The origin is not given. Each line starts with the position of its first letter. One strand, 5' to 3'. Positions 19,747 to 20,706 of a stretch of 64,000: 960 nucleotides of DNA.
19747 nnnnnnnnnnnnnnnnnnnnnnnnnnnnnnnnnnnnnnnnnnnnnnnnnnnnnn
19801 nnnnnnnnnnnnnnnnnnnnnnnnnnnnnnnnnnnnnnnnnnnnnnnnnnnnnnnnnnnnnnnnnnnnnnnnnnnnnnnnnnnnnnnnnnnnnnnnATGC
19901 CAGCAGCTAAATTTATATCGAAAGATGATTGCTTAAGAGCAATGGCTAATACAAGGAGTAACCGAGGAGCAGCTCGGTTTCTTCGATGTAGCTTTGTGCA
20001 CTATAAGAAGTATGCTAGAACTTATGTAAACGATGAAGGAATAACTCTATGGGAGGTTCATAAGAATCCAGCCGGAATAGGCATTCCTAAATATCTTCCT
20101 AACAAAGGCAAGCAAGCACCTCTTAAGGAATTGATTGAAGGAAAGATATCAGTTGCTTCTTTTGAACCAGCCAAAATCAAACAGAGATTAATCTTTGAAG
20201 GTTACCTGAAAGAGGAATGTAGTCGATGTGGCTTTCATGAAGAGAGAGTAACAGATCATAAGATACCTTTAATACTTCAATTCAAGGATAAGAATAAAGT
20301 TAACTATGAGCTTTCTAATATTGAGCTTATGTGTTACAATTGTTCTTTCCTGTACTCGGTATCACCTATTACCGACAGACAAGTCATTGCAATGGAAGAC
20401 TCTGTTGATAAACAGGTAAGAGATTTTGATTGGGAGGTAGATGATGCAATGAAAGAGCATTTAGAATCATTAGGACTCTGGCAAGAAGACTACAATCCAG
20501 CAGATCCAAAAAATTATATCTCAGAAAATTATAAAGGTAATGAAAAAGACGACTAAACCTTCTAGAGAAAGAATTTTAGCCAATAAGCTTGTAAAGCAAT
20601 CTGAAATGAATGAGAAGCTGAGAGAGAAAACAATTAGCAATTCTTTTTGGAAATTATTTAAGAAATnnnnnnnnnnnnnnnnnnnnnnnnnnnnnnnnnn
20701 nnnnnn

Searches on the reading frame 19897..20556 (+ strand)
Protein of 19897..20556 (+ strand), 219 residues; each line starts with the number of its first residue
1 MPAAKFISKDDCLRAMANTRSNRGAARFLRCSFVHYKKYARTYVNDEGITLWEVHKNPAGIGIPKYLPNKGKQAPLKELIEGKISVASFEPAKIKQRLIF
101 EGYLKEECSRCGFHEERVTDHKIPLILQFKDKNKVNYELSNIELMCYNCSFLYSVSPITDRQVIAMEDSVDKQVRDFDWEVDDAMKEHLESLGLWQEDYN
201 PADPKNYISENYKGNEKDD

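Call 4: search_protein_families(library=pfam, proteins=[window:19897-20556:+], max_evalue=0.01)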
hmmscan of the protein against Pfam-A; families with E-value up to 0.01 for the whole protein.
window:19897-20556:+ (219 aa): 1 family
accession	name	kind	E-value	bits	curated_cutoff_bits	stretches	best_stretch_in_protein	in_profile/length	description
PF01844.29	HNH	-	0.0048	17.5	21.4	0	108-149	1-40/47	HNH endonuclease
